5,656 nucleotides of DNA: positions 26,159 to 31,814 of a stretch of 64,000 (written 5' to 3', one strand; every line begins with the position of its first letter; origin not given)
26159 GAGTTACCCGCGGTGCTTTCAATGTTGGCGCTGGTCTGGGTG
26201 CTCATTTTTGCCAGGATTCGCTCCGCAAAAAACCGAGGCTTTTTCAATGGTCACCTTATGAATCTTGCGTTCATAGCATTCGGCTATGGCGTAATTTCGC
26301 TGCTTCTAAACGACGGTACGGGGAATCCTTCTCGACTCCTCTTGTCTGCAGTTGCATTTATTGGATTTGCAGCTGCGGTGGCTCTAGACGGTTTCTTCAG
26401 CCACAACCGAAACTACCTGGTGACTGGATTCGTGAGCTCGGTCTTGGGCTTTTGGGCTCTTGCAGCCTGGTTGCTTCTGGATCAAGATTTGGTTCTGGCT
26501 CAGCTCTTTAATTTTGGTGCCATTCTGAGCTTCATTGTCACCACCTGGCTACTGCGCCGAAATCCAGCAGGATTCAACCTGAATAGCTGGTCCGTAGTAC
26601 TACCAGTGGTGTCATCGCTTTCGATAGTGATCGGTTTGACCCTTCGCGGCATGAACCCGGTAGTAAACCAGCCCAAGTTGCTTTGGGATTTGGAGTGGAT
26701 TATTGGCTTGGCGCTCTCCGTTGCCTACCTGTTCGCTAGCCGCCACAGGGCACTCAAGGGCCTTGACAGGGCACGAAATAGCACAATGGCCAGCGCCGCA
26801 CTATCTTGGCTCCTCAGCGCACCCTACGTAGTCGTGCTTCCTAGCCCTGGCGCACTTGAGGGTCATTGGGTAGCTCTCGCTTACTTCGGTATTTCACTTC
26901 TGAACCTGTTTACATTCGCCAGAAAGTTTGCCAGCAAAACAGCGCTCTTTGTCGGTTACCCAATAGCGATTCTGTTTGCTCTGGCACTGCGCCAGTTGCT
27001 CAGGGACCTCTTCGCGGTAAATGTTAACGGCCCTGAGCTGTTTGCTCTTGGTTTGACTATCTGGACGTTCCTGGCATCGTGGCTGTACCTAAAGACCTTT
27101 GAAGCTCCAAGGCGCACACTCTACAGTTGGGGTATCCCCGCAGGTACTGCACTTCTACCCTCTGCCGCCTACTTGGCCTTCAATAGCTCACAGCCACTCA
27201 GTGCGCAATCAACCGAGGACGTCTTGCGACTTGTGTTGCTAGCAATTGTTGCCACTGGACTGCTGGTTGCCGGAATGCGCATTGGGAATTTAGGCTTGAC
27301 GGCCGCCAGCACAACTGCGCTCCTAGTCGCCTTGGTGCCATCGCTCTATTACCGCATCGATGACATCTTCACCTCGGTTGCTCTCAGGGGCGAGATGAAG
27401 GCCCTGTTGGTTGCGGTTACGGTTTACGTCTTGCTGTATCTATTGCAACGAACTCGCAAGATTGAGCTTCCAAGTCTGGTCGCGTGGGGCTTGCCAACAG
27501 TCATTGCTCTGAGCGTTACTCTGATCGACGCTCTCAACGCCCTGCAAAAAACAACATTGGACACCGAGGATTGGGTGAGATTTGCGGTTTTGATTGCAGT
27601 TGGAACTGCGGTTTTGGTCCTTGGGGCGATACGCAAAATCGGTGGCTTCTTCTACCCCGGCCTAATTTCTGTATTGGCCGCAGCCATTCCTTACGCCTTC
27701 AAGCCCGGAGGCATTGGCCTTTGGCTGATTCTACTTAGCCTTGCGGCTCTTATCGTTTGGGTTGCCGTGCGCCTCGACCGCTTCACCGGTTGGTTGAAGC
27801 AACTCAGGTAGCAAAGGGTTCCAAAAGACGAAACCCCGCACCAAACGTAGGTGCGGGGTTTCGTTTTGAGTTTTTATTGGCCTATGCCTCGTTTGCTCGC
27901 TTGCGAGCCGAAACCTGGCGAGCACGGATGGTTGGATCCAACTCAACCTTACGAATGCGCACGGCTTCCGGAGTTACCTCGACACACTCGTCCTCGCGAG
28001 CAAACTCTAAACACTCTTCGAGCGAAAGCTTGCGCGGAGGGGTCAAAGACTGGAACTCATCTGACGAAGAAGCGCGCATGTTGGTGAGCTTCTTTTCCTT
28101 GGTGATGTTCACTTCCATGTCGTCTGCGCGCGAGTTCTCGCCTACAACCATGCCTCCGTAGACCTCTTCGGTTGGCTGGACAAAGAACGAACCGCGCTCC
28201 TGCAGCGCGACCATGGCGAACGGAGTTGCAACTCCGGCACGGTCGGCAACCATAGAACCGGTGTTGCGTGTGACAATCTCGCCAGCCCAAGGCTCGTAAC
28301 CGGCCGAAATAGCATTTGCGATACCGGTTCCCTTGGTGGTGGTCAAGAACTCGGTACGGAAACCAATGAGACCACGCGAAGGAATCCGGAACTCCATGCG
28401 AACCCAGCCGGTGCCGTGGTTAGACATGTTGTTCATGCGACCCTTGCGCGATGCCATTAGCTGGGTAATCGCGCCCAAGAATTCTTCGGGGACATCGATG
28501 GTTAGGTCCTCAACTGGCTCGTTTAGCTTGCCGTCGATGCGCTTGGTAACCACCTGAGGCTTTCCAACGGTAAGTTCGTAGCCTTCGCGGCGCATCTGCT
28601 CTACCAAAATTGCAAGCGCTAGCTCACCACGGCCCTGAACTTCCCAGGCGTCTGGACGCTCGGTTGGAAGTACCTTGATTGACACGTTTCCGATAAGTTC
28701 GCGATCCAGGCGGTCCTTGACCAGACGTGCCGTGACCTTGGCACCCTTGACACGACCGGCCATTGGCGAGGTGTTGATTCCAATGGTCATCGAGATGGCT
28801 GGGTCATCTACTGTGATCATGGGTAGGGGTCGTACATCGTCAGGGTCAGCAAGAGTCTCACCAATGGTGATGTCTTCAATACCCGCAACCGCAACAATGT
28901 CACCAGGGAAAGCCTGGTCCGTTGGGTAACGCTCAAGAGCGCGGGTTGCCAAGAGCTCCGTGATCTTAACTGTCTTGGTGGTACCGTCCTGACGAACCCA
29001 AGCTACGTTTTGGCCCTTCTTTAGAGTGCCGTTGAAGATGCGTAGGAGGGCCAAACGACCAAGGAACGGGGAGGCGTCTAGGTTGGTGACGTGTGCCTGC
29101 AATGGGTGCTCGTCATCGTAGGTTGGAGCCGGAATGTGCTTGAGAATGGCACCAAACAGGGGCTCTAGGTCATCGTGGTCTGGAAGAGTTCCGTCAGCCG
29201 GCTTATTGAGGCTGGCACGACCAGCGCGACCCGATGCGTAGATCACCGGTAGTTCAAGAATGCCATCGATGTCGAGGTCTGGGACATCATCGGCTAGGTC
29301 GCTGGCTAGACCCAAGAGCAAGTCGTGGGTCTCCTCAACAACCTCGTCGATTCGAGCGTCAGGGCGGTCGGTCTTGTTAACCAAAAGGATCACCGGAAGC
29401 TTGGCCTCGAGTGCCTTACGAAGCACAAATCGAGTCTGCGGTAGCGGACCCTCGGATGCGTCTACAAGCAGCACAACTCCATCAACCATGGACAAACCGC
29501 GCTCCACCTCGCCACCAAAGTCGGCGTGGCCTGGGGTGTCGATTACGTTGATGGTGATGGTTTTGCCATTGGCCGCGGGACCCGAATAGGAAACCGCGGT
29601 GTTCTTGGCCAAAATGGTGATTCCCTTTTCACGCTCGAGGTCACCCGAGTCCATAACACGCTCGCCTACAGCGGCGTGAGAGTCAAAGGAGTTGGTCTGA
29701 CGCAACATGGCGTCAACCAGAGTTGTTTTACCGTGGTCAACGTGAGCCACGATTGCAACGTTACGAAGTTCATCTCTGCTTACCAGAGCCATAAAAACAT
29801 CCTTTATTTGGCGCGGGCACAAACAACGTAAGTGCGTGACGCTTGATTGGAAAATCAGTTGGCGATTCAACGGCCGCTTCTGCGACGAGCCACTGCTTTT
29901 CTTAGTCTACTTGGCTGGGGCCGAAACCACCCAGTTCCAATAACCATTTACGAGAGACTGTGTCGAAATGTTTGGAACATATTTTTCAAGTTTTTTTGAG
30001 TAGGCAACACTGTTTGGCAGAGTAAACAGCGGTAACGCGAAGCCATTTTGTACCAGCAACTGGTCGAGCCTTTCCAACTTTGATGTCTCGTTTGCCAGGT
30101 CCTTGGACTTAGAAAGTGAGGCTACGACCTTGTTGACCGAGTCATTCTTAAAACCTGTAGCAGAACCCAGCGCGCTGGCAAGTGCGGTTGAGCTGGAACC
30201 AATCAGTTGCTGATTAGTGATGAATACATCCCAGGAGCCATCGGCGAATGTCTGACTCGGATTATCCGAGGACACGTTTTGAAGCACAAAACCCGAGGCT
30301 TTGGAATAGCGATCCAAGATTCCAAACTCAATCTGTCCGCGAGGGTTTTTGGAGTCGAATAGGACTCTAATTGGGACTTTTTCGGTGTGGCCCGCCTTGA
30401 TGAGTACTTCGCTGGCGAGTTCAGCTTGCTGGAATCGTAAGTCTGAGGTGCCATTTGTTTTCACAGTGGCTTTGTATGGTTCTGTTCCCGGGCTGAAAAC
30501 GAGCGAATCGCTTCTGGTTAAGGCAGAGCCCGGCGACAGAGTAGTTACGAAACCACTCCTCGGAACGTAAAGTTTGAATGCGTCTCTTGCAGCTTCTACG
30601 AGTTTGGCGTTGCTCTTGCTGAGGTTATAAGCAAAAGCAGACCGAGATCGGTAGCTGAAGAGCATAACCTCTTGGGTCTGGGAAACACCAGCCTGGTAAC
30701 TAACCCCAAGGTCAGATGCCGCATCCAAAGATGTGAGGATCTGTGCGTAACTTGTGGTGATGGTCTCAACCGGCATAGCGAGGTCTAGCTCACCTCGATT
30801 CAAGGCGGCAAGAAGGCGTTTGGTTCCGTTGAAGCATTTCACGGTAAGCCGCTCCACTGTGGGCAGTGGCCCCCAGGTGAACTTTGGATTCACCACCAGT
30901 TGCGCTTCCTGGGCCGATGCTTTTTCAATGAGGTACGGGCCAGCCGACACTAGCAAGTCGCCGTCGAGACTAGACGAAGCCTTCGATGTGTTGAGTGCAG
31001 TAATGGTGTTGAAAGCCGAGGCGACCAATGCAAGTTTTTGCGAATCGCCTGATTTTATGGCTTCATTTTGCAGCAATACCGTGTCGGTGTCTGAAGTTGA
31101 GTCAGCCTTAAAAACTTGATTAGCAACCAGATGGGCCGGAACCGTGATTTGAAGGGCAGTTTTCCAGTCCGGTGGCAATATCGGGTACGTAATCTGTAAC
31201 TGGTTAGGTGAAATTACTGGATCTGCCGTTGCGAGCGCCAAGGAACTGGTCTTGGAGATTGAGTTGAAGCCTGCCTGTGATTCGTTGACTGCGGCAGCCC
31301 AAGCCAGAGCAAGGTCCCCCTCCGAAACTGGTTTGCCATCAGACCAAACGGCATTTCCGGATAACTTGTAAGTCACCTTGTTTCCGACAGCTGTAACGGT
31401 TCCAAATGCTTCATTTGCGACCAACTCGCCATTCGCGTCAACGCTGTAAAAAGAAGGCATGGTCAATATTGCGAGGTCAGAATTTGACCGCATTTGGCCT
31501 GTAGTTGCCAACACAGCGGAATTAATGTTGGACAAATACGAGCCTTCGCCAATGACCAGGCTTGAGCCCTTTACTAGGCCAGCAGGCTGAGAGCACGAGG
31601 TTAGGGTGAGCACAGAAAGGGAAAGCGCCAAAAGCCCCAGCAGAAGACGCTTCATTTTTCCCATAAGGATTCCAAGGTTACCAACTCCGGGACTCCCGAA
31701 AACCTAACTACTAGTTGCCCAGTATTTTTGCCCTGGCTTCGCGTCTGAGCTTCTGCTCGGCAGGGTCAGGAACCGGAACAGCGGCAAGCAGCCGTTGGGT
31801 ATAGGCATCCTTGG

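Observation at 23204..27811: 1535-aa membrane protein with ~40 TM segments and a cytoplasmic Cys/His knuckle, coiled coil and Pro/Lys linker, directly downstream of an iron-box-controlled FTR1 permease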

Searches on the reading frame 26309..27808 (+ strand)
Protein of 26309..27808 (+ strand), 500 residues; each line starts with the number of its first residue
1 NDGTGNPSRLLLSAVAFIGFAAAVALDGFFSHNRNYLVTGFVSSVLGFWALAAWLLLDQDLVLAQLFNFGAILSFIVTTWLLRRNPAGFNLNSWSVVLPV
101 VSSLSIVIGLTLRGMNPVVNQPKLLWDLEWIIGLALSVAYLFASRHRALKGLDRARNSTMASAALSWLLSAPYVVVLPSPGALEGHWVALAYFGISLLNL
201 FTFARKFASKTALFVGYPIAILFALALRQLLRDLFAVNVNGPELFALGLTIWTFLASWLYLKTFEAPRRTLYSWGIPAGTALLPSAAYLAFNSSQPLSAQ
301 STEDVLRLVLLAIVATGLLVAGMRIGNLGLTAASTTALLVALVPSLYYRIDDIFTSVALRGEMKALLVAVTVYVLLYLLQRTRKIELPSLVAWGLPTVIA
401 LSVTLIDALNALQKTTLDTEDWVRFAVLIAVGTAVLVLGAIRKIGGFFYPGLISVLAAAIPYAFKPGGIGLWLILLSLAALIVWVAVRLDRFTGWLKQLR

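Call 84: predict_structure(alignment_id=A6)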
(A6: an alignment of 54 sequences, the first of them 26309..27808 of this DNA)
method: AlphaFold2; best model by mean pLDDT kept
length: 500 residues; sequences in the alignment: 54
mean_pLDDT: 90.5   pTM: 0.82
mean pLDDT of the five models: 90.5, 89.4, 89.3, 88.4, 87.9
residues with pLDDT >= 90: 363; 70-90: 114; 50-70: 17; < 50: 6
segments of 3 or more residues with pLDDT < 50: 498-500
pLDDT, mean of each block of 10 residues (from residue 1): 67 96 97 96 97 92 89 92 92 92 91 82 82 94 93 91 92 77 88 97 97 96 95 91 96 96 84 95 98 94 96 97 93 96 96 94 96 93 90 95 93 90 90 91 89 90 79 83 82 53
secondary structure, 60 per line:
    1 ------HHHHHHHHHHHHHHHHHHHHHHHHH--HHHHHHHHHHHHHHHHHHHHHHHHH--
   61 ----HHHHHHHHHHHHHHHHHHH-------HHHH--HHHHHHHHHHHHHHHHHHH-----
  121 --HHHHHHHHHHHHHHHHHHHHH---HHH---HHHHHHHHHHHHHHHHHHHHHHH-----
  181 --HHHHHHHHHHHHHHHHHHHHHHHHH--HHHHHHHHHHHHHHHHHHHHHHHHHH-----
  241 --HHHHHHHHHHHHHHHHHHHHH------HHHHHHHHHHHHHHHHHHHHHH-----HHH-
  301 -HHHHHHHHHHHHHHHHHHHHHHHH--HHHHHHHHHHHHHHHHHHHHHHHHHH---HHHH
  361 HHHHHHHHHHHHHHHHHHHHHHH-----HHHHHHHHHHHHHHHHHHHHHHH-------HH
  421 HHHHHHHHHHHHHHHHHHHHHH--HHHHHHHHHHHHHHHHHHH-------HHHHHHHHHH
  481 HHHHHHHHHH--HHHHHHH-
elements in order: H7-31 H34-58 H65-83 H91-94 H97-115 H123-143 H153-175 H183-207 H210-235 H243-263 H270-291 H302-325 H328-353 H357-383 H389-411 H419-442 H445-463 H471-490 H493-499

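Call 87: fold_search(model_id=the predicted structure, library=pdb)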
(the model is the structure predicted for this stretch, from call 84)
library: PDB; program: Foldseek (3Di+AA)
matches with E <= 10: 228; with E <= 0.001: 0
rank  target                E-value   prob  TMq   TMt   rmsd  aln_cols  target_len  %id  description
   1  6xr1                  4.4e-02  0.97  0.23  0.23  23.8       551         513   13  Computationally designed right-handed alpha/alpha single-chain toroid with 9 repeats (released 2021-07-14)
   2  8qah_B                6.2e-02  0.92  0.19  0.21  25.1       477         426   13  X-ray crystal structure of a de novo designed single-chain parallel coiled-coil alpha-helical barrel with 8 inner heli (released 2024-07-03)
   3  8qah_A                9.5e-02  0.89  0.19  0.22  25.2       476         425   13  X-ray crystal structure of a de novo designed single-chain parallel coiled-coil alpha-helical barrel with 8 inner heli (released 2024-07-03)
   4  9rtt_Q                2.5e-01  0.23  0.14  0.10  21.1       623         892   10  Activated Elongation Complex with IWS1 and ELOF1 (released 2025-09-03)
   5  9gaw_J                2.5e-01  0.15  0.11  0.11  21.6       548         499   11  High-resolution structure of the Anaphase-promoting complex/cyclosome (APC/C) bound to co-activator Cdh1 (released 2024-08-14)
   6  6yj6_A                2.7e-01  0.15  0.13  0.10  25.6       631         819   14  Structure of the TFIIIC subcomplex tauA (released 2020-09-16)
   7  9hvq_Q                3.1e-01  0.20  0.14  0.09  23.6       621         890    9  Structure of the transcribing Pol II-DSIF-PAF-SPT6-RECQL5 complex (released 2025-07-16)
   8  8qai_A                4.2e-01  0.35  0.14  0.18  26.3       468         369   12  X-ray crystal structure of a de novo designed single-chain parallel coiled-coil alpha-helical barrel with 7 inner heli (released 2024-07-03)
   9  8v3b_a                4.7e-01  0.69  0.24  0.27  21.4       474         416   14  Computational Designed Nanocage O43_129_+4 (released 2024-03-13)
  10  9ayc                  5.1e-01  0.09  0.11  0.06  27.9       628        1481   13  Tetra-phosphorylated, E1435Q Ycf1 mutant in inward-facing wide conformation (released 2024-08-21)
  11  3fp2_A                5.7e-01  0.10  0.11  0.12  30.7       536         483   12  Crystal structure of Tom71 complexed with Hsp82 C-terminal fragment (released 2009-07-28)
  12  6e9v_A                6.0e-01  0.96  0.19  0.41  15.2       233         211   14  DHF79 filament (released 2018-11-21)
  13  5xjc_J                6.7e-01  0.12  0.13  0.12  22.7       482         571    9  Cryo-EM structure of the human spliceosome just prior to exon ligation at 3.6 angstrom (released 2017-07-05)
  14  7ue2_A                8.7e-01  0.72  0.21  0.30  14.8       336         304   10  Crystal structure of designed helical repeat protein RPB_PLP3_R6 bound to PLPx6 peptide (released 2023-03-29)
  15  8hmc_C                9.4e-01  0.16  0.18  0.15  22.2       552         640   11  base module state 1 of Tetrahymena IFT-A (released 2023-06-14)
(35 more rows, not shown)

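Call 118: fold_search(model_id=the predicted structure, library=viral)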
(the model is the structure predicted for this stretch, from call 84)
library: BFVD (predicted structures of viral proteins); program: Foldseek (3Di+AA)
matches with E <= 10: 74; with E <= 0.001: 0
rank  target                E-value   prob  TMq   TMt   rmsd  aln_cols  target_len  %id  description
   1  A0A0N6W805            1.0e-01  0.23  0.11  0.10  36.2       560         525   12  (no name in the UniProt tables at hand)
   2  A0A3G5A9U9            2.4e-01  0.14  0.12  0.12  22.0       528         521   14  Sel1 repeat family protein [Hyperionvirus sp.]
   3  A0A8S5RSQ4            4.1e-01  0.60  0.21  0.19  22.8       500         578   12  Minor tail protein (Fragment) [Siphoviridae sp. ctFBb37]
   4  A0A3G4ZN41            5.6e-01  0.54  0.21  0.24  21.9       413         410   11  Uncharacterized protein [Terrestrivirus sp.]
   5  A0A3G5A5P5            6.1e-01  0.14  0.15  0.13  23.2       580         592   12  Sel1 domain protein repeat-containing protein [Hyperionvirus sp.]
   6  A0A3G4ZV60            6.1e-01  0.13  0.14  0.15  22.1       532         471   11  Uncharacterized protein [Barrevirus sp.]
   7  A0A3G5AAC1            6.8e-01  0.20  0.16  0.18  19.1       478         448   12  UDP-N-acetylglucosamine--peptide N-acetylglucosaminyltransferase SPINDLY [Hyperionvirus sp.]
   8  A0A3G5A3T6            8.0e-01  0.13  0.15  0.17  20.2       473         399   14  Uncharacterized protein [Harvfovirus sp.]
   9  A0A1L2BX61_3          8.3e-01  0.12  0.14  0.08  42.3       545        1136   12  Tape measure protein [Nodularia phage vB_NpeS-2AV2]
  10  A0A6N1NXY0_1          9.3e-01  0.20  0.19  0.13  18.6       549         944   11  J domain-containing protein [Tupanvirus soda lake]
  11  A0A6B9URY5            1.2e+00  0.13  0.15  0.14  22.2       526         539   12  (no name in the UniProt tables at hand)
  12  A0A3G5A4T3            1.4e+00  0.05  0.10  0.09  21.6       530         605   12  RING-type domain-containing protein [Harvfovirus sp.]
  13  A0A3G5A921            1.6e+00  0.07  0.13  0.13  21.2       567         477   11  Sel1 repeat family protein [Hyperionvirus sp.]
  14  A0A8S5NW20            1.7e+00  0.05  0.10  0.09  31.9       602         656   11  Minor tail protein [Siphoviridae sp. ctVzN31]
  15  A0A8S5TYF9            1.8e+00  0.14  0.18  0.15  22.5       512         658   11  Tail tape measure protein [Siphoviridae sp. ctDsE1]
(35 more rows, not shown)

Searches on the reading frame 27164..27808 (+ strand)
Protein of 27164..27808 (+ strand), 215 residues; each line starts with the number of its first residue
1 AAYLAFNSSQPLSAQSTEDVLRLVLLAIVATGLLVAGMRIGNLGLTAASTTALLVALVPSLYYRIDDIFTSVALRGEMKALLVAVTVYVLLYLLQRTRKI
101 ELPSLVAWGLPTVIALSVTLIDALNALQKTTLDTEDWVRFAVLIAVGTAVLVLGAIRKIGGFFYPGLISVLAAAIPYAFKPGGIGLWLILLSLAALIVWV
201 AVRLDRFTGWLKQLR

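Call 55: find_homologous_proteins(query=A3, max_evalue=0.001)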
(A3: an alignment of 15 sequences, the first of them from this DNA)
Query A3 (15 sequences) (215 aa, profile of the alignment): 4 proteins with E <= 0.001 among 8000 candidates.
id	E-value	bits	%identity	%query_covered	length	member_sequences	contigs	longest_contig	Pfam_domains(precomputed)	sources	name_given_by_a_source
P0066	3.9e-68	247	86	99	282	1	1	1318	-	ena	-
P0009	9.5e-54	200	52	100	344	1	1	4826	-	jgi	-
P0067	2.9e-30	123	29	60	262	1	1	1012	-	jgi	jgi:hypothetical protein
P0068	2.2e-22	98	27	62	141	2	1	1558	-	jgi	jgi:hypothetical protein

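Call 77: search_solved_structures(query=A3, max_evalue=10)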
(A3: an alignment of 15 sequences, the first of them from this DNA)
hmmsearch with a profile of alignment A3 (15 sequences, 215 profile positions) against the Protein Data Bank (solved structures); distinct sequences matched with E-value up to 10: 0.

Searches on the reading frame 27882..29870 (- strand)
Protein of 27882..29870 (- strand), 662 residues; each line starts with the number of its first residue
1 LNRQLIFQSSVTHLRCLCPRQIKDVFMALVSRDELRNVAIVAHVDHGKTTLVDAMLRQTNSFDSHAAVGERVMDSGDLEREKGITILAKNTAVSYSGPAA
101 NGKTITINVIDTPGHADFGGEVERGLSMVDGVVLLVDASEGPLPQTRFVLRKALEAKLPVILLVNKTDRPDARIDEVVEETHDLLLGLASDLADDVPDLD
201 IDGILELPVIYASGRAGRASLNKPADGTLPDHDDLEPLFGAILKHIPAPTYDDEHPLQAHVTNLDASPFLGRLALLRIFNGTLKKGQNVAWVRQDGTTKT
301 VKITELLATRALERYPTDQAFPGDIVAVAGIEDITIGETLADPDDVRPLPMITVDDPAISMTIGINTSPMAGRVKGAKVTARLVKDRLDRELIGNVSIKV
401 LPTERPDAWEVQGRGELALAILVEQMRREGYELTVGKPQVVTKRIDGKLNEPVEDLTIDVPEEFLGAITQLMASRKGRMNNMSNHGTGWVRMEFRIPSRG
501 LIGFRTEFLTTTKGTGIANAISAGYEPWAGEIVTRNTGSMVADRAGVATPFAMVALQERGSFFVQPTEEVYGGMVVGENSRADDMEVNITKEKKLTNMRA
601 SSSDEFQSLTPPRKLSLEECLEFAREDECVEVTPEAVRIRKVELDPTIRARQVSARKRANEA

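Call 4: search_protein_families(library=pfam, proteins=[window:27882-29870:-], max_evalue=0.01)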
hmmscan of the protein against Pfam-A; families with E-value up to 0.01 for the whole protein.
window:27882-29870:- (662 aa): 7 families
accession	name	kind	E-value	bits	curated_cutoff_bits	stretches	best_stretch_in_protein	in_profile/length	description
PF00009.33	GTP_EFTU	-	1.6e-50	171.8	26.5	1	34-247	2-187/188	Elongation factor Tu GTP binding domain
PF21018.2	BipA_C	-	3.9e-44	149.3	23.8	1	537-645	1-109/110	TypA/BipA C-terminal domain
PF00679.30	EFG_C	-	4.9e-24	84.6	27.9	1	449-534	2-87/89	Elongation factor G C-terminus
PF03144.31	GTP_EFTU_D2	-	1.5e-14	54.6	30.3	1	271-341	1-73/73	Elongation factor Tu domain 2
PF22042.2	EF-G_D2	-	3.9e-13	49.8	27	1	258-341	3-82/84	Elongation factor G domain 2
PF01926.29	MMR_HSR1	-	0.00019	21.9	21.9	1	38-166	2-113/113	50S ribosome-binding GTPase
PF00735.24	Septin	-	0.0095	15.7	26.2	0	37-118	6-75/280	Septin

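Call 5: search_protein_families(library=ncbifam, proteins=[window:27882-29870:-], max_evalue=0.01)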
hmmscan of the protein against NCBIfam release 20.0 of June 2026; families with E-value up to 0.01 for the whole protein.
window:27882-29870:- (662 aa): 40 families (the best 25 are shown)
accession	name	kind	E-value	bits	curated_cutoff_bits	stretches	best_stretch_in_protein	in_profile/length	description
TIGR01394.1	TypA_BipA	equivalog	5.1e-272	903.4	757.3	1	35-651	1-594/594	translational GTPase TypA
NF007583.0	PRK10218.1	equivalog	1.1e-180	601.6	1260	1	33-657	3-605/607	ribosome-dependent GTPase TypA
TIGR00484.1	EF-G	equivalog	1.4e-61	208.5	659.4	3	32-183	7-153/691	elongation factor G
TIGR00490.1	aEF-2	equivalog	1.2e-55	189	738.45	3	29-171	13-152/720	elongation factor EF-2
TIGR01393.1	lepA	equivalog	2.4e-55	188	533.9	3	34-188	2-152/595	translation elongation factor 4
NF009381.0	PRK12740.1-5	subfamily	2.3e-53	181.6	583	3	30-183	4-152/692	elongation factor G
NF012153.1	tet_protect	equivalog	1.4e-51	175.5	775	3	37-185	2-145/614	tetracycline resistance ribosomal protection protein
NF000120.3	47473_otr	exception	5.7e-45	154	900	2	37-193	4-155/608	tetracycline resistance ribosomal protection protein Otr(A)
NF009891.0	PRK13351.1-1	equivalog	4.1e-43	147.9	597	3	30-182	4-151/681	elongation factor G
NF009377.1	PRK12740.1-1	equivalog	2.5e-39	135.2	890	3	31-183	9-156/700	elongation factor G-like protein EF-G2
NF009379.0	PRK12740.1-3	equivalog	5.6e-34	117.7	513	3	33-180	6-148/674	elongation factor G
NF033148.1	tet_protect_M_W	exception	2.9e-32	111.8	1100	2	36-184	4-147/639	TetM/TetW/TetO/TetS family tetracycline resistance ribosomal protection protein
NF001964.0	PRK00741.1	equivalog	2.4e-28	98.9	473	2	35-183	12-159/529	peptide chain release factor 3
NF058620.1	EFG2_Bacteroid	exception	1.1e-26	93.4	1000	2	30-182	4-151/717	elongation factor G2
NF012154.0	tet_protect_Q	exception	6.9e-25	87.4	1425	1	36-175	4-138/638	tetracycline resistance ribosomal protection protein Tet(Q)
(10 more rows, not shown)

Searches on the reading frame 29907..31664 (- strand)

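Call 4: search_protein_families(library=pfam, proteins=[window:29907-31664:-], max_evalue=0.01)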
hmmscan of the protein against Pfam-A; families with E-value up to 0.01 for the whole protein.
window:29907-31664:- (585 aa): 1 family
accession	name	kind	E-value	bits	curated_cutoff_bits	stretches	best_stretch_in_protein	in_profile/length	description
PF00496.27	SBP_bac_5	-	1.7e-17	64.1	32.4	1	89-502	11-363/368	Bacterial extracellular solute-binding proteins, family 5 Middle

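Call 5: search_protein_families(library=ncbifam, proteins=[window:29907-31664:-], max_evalue=0.01)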
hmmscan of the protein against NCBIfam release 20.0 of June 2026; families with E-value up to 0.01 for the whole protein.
window:29907-31664:- (585 aa): 0 families
